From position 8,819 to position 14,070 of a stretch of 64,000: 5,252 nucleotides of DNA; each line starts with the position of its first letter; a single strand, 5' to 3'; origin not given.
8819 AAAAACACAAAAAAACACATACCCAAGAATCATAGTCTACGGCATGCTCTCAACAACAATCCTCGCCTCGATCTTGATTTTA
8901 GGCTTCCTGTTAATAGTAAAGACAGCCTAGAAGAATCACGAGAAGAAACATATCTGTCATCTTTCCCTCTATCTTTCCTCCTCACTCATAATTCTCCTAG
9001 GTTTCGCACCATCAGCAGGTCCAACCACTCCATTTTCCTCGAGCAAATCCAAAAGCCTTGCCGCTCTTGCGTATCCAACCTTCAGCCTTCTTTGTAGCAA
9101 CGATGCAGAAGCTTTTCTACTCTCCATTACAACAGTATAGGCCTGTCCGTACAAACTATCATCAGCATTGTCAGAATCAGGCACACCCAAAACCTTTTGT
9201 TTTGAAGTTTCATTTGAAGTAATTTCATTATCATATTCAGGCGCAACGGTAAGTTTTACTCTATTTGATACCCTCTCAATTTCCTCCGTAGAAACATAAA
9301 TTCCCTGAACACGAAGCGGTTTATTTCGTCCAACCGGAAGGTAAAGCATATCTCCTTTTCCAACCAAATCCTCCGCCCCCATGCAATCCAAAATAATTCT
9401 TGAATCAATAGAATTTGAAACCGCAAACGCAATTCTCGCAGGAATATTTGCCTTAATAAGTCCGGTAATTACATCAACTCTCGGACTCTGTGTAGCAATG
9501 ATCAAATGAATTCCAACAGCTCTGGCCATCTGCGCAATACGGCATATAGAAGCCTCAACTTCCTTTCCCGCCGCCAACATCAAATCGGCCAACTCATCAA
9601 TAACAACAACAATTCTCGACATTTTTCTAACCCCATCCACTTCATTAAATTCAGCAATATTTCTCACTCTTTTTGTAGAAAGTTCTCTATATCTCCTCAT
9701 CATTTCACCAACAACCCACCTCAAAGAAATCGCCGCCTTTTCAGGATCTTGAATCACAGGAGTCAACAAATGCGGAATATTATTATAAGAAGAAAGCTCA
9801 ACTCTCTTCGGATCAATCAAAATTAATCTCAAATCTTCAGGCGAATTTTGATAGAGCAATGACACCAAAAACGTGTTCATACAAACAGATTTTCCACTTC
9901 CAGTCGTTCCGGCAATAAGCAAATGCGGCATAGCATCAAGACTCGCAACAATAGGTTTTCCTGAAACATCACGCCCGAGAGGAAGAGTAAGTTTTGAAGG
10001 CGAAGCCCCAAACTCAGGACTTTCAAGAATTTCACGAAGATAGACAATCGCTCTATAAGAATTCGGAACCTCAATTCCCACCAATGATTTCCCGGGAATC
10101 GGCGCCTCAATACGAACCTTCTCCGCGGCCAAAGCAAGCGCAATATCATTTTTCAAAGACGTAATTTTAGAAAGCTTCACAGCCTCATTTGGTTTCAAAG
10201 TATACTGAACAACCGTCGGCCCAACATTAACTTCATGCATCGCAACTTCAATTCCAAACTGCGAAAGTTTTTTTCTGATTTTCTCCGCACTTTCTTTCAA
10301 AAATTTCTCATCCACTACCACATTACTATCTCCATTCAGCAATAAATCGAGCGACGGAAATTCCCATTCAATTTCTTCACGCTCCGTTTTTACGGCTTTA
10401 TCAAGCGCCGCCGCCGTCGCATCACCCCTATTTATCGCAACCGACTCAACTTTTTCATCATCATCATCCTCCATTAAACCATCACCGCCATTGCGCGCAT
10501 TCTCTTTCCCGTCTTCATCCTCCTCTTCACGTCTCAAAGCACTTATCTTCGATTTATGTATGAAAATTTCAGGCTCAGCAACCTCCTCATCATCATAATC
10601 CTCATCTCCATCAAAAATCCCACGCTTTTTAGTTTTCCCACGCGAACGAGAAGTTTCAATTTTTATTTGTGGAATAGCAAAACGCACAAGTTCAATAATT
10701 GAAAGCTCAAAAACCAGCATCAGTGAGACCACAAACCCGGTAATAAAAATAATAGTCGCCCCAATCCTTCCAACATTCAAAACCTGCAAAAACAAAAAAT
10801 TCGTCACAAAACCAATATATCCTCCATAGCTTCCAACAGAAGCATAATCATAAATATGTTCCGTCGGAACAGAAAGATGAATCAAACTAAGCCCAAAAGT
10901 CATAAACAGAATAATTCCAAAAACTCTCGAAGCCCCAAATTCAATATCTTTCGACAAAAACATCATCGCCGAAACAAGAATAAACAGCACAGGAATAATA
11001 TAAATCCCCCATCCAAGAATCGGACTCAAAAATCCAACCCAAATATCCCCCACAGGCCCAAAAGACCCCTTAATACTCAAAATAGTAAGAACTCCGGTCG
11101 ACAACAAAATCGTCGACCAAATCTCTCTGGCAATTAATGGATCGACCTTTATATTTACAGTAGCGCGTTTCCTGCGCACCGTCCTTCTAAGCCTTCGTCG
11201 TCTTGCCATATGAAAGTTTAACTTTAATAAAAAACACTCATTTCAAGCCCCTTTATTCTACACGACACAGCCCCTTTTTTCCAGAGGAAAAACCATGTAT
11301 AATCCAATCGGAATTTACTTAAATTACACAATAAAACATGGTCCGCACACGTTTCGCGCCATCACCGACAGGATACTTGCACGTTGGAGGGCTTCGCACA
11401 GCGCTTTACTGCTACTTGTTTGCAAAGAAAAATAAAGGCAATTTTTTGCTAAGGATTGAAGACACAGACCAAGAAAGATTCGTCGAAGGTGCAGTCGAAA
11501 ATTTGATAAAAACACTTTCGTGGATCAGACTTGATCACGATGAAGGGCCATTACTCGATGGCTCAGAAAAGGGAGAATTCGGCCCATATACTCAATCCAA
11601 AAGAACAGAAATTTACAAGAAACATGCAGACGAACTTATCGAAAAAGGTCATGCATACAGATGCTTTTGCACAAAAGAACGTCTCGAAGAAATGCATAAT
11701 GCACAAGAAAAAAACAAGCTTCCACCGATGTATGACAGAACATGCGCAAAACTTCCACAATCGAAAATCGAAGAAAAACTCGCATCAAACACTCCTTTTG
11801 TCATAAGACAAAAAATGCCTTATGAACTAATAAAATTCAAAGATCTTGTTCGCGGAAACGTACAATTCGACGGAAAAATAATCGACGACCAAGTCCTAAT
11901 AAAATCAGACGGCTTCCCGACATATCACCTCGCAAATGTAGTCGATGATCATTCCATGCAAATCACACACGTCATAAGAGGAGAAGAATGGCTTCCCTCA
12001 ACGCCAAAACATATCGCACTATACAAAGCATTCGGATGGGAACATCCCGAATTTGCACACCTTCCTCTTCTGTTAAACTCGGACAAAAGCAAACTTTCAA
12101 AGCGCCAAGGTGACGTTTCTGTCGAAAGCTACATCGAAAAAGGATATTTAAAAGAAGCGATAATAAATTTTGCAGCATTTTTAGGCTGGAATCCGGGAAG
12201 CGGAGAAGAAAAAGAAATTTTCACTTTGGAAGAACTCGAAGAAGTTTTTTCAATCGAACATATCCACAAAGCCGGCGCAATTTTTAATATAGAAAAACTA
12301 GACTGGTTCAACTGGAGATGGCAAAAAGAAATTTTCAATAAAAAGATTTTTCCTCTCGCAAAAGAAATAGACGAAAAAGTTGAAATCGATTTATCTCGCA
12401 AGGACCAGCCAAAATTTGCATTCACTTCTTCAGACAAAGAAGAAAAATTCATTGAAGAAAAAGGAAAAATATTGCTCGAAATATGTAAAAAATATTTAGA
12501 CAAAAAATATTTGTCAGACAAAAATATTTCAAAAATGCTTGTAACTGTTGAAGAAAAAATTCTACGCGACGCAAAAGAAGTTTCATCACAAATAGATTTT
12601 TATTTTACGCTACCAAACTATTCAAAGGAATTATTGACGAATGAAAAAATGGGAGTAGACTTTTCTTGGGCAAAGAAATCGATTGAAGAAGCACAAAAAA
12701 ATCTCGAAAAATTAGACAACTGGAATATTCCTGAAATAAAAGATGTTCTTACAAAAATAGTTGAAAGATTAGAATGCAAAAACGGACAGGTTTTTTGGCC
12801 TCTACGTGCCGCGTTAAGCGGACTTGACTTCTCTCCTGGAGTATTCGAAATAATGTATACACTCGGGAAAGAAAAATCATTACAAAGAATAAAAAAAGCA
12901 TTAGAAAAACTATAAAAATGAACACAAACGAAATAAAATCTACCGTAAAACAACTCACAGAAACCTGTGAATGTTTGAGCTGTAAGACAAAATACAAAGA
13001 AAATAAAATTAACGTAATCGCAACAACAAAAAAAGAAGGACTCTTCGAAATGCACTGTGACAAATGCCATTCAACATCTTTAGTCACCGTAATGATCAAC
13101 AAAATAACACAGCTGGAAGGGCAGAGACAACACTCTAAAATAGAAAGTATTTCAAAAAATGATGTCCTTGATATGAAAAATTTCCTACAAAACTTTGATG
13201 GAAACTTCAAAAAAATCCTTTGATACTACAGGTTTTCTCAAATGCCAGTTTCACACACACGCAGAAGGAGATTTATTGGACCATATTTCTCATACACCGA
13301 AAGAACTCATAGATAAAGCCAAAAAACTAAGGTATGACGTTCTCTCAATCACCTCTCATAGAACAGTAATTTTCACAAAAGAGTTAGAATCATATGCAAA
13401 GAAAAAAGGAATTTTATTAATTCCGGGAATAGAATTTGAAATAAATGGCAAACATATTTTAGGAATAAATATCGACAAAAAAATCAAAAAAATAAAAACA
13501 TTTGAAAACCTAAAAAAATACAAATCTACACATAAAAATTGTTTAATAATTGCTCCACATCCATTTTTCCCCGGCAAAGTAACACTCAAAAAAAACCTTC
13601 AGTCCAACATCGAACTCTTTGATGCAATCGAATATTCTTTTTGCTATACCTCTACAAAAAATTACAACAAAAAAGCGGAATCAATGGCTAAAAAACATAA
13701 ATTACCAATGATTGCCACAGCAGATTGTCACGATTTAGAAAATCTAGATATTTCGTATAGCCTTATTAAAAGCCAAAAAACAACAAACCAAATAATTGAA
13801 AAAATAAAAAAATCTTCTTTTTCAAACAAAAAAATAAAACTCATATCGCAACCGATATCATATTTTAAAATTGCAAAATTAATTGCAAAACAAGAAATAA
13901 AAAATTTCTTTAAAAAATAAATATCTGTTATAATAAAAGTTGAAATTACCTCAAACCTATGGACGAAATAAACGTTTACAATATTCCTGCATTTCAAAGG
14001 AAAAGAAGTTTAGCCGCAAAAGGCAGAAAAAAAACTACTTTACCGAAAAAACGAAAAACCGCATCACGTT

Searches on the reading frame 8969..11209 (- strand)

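Call 77: search_protein_families(library=pfam, proteins=[window:8969-11209:-], max_evalue=0.001)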
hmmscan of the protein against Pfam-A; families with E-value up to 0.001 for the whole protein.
window:8969-11209:- (746 aa): 7 families
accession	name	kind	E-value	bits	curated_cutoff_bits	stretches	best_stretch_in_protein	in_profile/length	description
PF01580.24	FtsK_SpoIIIE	-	1.9e-61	207.8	24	1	391-577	2-220/221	FtsK/SpoIIIE family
PF17854.6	FtsK_alpha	-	2.5e-30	105.1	22.9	1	284-383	1-101/101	FtsK alpha domain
PF09397.16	FtsK_gamma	-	5.8e-25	87.2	30.6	1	682-741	2-61/63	Ftsk gamma domain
PF13491.11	FtsK_4TM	-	9.1e-10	38.9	23.1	1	49-175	46-167/171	4TM region of DNA translocase FtsK/SpoIIIE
PF12846.13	AAA_10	-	2.6e-05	23.9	27.5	0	427-471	21-61/362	AAA-like domain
PF20703.3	nSTAND1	-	0.00037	20.7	27.1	1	412-573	18-159/379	Novel STAND NTPase 1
PF01935.23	DUF87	-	0.00076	20.1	23.2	0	423-468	15-61/220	Helicase HerA, central domain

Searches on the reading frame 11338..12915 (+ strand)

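Call 77: search_protein_families(library=pfam, proteins=[window:11338-12915:+], max_evalue=0.001)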
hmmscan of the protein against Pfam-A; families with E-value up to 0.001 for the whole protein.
window:11338-12915:+ (525 aa): 2 families
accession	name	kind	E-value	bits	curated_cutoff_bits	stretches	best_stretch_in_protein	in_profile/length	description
PF00749.27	tRNA-synt_1c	-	6.4e-105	351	23.4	1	1-323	1-314/314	tRNA synthetases class I (E and Q), catalytic domain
PF19269.4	Anticodon_2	-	4.9e-30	105.2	23.6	1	384-522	7-141/141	Anticodon binding domain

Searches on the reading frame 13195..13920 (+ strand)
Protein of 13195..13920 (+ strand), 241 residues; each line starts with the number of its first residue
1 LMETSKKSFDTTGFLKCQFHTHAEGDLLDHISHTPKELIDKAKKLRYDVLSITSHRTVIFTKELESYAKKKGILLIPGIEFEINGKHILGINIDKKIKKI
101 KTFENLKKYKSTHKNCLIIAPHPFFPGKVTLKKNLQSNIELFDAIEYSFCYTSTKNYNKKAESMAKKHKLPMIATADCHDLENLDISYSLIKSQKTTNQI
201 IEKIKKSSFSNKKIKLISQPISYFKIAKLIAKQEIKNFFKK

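Call 77: search_protein_families(library=pfam, proteins=[window:13195-13920:+], max_evalue=0.001)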
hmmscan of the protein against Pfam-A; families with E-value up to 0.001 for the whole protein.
window:13195-13920:+ (241 aa): 2 families
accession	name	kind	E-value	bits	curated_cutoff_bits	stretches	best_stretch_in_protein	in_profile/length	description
PF02811.25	PHP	-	4.5e-06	27.5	26.4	1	19-113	2-71/164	PHP domain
PF13263.12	PHP_C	-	3.2e-05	23.8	21.3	1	157-206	3-53/56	PHP-associated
